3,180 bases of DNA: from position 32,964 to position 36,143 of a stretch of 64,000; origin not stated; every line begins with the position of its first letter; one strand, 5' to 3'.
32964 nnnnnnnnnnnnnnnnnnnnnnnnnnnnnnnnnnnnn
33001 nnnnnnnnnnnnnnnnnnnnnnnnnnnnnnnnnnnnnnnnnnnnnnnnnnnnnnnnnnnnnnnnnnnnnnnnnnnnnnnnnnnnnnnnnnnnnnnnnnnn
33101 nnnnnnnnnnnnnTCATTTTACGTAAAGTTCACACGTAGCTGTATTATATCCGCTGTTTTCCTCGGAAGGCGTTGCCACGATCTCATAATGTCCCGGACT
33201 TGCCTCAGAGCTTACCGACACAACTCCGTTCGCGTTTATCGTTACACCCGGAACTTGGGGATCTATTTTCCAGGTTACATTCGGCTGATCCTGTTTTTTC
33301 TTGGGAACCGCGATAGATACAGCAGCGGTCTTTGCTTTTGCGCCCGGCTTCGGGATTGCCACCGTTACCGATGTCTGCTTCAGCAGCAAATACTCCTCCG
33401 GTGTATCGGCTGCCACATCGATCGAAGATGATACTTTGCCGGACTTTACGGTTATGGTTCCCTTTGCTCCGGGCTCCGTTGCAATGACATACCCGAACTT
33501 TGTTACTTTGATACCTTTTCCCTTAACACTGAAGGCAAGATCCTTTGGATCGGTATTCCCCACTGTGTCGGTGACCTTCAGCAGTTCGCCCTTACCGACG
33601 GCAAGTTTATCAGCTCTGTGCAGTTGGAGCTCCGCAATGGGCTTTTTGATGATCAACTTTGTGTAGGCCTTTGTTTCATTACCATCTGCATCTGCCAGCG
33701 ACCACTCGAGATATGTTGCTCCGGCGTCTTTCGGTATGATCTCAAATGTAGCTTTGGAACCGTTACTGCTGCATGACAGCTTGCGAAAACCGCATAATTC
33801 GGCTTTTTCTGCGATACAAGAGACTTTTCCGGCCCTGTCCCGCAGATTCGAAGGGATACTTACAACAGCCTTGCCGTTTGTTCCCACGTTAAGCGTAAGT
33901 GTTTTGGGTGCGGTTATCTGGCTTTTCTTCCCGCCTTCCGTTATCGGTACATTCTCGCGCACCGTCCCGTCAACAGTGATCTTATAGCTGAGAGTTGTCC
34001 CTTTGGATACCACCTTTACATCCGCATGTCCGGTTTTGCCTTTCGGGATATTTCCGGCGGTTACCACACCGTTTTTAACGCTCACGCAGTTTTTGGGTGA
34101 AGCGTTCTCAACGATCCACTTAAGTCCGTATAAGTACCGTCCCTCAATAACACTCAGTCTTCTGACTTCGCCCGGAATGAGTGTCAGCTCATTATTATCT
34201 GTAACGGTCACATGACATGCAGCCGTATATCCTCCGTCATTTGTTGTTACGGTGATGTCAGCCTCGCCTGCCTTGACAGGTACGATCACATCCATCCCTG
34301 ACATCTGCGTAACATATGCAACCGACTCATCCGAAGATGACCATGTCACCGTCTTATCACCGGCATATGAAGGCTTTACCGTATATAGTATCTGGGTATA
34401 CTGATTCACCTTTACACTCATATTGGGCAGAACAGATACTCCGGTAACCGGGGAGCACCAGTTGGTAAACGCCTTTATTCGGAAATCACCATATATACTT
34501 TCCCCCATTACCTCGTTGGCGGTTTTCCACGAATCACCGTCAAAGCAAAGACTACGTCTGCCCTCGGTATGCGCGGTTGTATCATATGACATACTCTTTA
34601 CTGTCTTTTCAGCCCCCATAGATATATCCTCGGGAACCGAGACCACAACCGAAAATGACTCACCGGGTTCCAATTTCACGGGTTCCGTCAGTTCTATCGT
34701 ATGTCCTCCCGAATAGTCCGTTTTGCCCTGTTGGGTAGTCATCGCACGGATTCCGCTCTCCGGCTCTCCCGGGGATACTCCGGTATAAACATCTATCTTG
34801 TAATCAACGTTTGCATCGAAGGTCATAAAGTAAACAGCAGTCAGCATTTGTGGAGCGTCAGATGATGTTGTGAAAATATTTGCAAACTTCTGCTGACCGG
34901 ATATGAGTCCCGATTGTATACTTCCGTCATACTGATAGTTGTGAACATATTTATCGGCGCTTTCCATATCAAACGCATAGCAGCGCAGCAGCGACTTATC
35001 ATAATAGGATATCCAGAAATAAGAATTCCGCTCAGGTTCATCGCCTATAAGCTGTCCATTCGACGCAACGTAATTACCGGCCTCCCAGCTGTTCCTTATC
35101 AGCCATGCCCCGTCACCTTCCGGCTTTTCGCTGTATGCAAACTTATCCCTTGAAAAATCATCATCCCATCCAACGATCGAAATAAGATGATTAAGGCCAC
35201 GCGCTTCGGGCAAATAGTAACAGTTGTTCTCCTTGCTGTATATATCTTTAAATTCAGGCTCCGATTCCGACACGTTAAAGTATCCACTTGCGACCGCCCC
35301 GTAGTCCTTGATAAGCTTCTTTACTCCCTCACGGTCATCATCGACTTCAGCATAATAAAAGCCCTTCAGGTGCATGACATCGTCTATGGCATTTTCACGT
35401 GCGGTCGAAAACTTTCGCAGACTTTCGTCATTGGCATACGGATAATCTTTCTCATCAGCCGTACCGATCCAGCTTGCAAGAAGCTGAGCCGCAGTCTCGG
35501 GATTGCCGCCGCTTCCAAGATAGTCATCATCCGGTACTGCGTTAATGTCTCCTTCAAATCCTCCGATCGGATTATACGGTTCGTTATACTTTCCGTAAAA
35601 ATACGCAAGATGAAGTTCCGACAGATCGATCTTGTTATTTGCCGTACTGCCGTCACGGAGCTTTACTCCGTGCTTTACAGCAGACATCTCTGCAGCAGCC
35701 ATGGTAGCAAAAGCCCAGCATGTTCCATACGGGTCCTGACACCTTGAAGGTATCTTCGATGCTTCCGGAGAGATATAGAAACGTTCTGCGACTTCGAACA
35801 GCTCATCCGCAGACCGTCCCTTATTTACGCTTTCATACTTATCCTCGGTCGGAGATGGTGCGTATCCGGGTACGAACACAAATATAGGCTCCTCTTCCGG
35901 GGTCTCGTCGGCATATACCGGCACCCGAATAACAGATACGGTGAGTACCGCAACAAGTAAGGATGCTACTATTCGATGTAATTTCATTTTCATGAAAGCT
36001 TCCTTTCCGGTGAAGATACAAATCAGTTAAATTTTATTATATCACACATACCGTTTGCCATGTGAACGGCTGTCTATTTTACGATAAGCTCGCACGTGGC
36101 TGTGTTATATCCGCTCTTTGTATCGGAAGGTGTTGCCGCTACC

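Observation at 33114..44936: Four tandem, tightly coupled paralogs of a secreted papain-like peptidase fused to Ig-like domains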

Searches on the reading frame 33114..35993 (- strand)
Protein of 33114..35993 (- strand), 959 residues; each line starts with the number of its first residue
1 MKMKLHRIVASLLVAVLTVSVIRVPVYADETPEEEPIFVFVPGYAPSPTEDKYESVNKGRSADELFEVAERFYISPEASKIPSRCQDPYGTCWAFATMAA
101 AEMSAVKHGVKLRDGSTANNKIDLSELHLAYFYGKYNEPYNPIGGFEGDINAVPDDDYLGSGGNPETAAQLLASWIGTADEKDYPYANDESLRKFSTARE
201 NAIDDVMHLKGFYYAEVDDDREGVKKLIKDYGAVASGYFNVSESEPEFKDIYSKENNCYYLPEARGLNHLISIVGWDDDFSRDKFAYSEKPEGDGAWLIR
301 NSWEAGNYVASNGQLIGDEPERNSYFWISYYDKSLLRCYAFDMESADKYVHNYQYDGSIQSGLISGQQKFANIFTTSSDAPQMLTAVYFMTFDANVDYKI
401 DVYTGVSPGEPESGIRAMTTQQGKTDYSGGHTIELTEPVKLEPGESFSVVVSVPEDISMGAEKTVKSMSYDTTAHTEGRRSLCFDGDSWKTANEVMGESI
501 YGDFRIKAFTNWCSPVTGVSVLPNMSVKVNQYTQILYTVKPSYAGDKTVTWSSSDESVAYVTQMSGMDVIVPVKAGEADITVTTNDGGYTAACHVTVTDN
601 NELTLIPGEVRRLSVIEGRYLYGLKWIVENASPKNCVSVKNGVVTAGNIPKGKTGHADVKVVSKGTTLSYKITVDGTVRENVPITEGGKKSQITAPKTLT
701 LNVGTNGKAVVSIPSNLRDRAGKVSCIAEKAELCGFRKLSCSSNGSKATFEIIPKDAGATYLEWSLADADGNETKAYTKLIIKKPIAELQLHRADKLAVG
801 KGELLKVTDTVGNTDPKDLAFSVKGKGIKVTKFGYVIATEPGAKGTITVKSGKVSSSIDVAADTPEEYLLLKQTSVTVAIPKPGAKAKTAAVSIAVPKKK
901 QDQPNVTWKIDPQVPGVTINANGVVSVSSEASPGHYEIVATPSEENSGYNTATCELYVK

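Call 5: search_protein_families(library=pfam, proteins=[window:33114-35993:-], max_evalue=0.01)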
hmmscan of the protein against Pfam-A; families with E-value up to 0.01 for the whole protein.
window:33114-35993:- (959 aa): 5 families
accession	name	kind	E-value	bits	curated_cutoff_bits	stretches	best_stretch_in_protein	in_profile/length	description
PF18560.7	Lectin_like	-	3.6e-19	69.9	27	1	353-510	2-156/156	Lectin like domain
PF00112.29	Peptidase_C1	-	2.3e-10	41.4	20.7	1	84-305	18-192/220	Papain family cysteine protease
PF02368.24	Big_2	-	1e-09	38.7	22.8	1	515-594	1-78/79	Bacterial Ig-like domain (group 2)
PF21461.3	HL_N-beta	-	0.0033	17.6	27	0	554-587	19-47/57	Hyaluronate lyase, N-terminal beta-sheet domain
PF07452.17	CHRD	-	0.0041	18.4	24.1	0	649-721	15-74/117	CHRD domain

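Call 8: search_protein_families(library=ncbifam, proteins=[window:33114-35993:-], max_evalue=0.01)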
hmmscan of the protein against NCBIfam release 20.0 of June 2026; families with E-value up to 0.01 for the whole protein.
window:33114-35993:- (959 aa): 0 families

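Call 15: find_related_loci(query=A1, collection=genome_contigs, flank=10000)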
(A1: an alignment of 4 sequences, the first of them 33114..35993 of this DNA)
Query A1 (959 aa) in genome_contigs; peptide patterns used: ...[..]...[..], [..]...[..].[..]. (x = any residue, [..] = any of these).
598 stretches matched a pattern (row limit reached: there are more); 549 encode a relative of the query (tblastn E <= 1e-3); the best 80 are kept; 80 distinct loci.
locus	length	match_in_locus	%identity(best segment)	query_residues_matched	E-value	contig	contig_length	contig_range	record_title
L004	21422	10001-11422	49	40-510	2e-134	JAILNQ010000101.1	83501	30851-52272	MAG: Lachnospiraceae bacterium isolate RUI284 k141_11039106_flag=0_multi=18.9679_len=83501, whole genome shotgun sequenc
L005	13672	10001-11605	47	1-510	5e-128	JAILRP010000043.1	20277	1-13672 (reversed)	MAG: Lachnospiraceae bacterium isolate RUI387 k141_5752099_flag=0_multi=20.9801_len=20277, whole genome shotgun sequence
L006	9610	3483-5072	35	74-615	5e-79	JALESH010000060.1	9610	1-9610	MAG: Lachnospiraceae bacterium isolate SUG290 k141_9963245, whole genome shotgun sequence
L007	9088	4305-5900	37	64-597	8e-76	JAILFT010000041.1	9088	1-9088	MAG: Butyrivibrio sp. isolate RUI079 k141_12209725_flag=0_multi=41.6573_len=9088, whole genome shotgun sequence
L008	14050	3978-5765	34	25-622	9e-75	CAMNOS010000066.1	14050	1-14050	MAG: uncultured Butyrivibrio sp. isolate SRR1206671_bin.68_metaWRAP_v1.3_MAG genome assembly, contig: NODE.10194_length_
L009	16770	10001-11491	37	26-510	2e-73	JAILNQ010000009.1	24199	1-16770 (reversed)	MAG: Lachnospiraceae bacterium isolate RUI284 k141_5022476_flag=0_multi=14.5841_len=24199, whole genome shotgun sequence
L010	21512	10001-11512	37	84-597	1e-72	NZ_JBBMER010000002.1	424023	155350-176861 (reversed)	[Lactobacillus] rogosae strain CLA-AA-H255 CLAAAH255_contig_2_length_424023, whole genome shotgun sequence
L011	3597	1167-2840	35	50-597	2e-71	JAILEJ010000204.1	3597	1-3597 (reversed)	MAG: Butyrivibrio sp. isolate RUI043 k141_8949307_flag=0_multi=163.0000_len=3597, whole genome shotgun sequence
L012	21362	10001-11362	36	84-535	7e-71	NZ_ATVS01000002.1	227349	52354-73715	Butyrivibrio sp. AE3009 G588DRAFT_scaffold00002.2_C, whole genome shotgun sequence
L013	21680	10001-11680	36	33-597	2e-76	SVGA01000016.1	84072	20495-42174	MAG: Butyrivibrio sp. isolate SIG346 NODE_557_length_84072_cov_26.244122, whole genome shotgun sequence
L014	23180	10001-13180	34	46-681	4e-67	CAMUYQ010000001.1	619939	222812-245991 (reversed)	MAG TPA_asm: uncultured Lachnospiraceae bacterium isolate SRR8387720_bin.4_metaWRAP_v1.3_MAG genome assembly, contig: ER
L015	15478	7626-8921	38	82-511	6e-67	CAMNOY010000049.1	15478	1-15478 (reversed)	MAG: uncultured Lachnospiraceae bacterium isolate SRR873597_bin.12_metaWRAP_v1.3_MAG genome assembly, contig: NODE.9485_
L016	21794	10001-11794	32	1-587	3e-65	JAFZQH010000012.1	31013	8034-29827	MAG: Lachnospiraceae bacterium isolate RGIG8000 Water_buffalos_Rumen-1__c279583, whole genome shotgun sequence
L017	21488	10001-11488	34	1-511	3e-64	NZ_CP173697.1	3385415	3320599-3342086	Roseburia faecis strain JCM 17581 chromosome, complete genome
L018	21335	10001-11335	35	64-511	3e-64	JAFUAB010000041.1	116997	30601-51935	MAG: Lachnospiraceae bacterium isolate RGIG4306 Roe_deer_Duodenum-2__c1848, whole genome shotgun sequence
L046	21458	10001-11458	31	82-595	2e-54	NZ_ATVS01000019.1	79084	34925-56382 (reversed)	Butyrivibrio sp. AE3009 G588DRAFT_scaffold00019.19_C, whole genome shotgun sequence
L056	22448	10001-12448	30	73-703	6e-55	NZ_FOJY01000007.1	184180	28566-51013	Acetitomaculum ruminis DSM 5522, whole genome shotgun sequence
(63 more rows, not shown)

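Call 76: search_protein_families(library=pfam, proteins=[L046:13106-16255:+, L056:13870-17082:+, L016:12737-14680:+], max_evalue=0.001)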
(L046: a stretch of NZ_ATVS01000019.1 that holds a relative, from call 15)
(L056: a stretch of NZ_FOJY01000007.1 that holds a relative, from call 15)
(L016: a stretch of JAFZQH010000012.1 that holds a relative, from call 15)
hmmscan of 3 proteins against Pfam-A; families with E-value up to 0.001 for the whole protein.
L046:13106-16255:+ (1050 aa): 6 families
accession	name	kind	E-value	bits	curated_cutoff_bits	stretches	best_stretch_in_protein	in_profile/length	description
PF02518.31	HATPase_c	-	2e-25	89.8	26.4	1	568-681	1-108/111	Histidine kinase-, DNA gyrase B-, and HSP90-like ATPase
PF00072.30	Response_reg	-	5.9e-24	84.8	30.2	1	718-829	1-108/111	Response regulator receiver domain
PF00512.31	HisKA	-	2.1e-18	66.6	26.9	1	456-521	1-66/66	His Kinase A (phospho-acceptor) domain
PF10442.14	FIST_C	-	9.7e-12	45.6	28.5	1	255-382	2-129/131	FIST C domain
PF08495.15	FIST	-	8.2e-11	42.6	23.2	1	53-251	9-188/189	FIST N domain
PF01627.28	Hpt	-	8e-08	32.9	24.6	1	885-964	2-81/84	Hpt domain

L056:13870-17082:+ (1071 aa): 5 families
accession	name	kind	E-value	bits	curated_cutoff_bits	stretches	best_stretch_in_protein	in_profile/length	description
PF02518.31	HATPase_c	-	4e-25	88.9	26.4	1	800-915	2-107/111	Histidine kinase-, DNA gyrase B-, and HSP90-like ATPase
PF00072.30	Response_reg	-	3.6e-19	69.4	30.2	1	946-1060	1-108/111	Response regulator receiver domain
PF00512.31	HisKA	-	1.1e-12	48.2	26.9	1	687-753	1-66/66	His Kinase A (phospho-acceptor) domain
PF13426.13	PAS_9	-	4.1e-06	27.4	27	0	34-126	5-103/103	PAS domain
PF08447.18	PAS_3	-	4.2e-06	27.4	25.6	0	165-238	2-73/89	PAS fold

L016:12737-14680:+ (648 aa): 3 families
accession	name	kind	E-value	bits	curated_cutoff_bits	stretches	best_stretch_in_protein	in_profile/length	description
PF02518.31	HATPase_c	-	1.7e-26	93.3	26.4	1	370-484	1-110/111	Histidine kinase-, DNA gyrase B-, and HSP90-like ATPase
PF00072.30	Response_reg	-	1.5e-23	83.5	30.2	1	520-631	1-108/111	Response regulator receiver domain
PF00512.31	HisKA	-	8.6e-18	64.6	26.9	1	258-323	1-66/66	His Kinase A (phospho-acceptor) domain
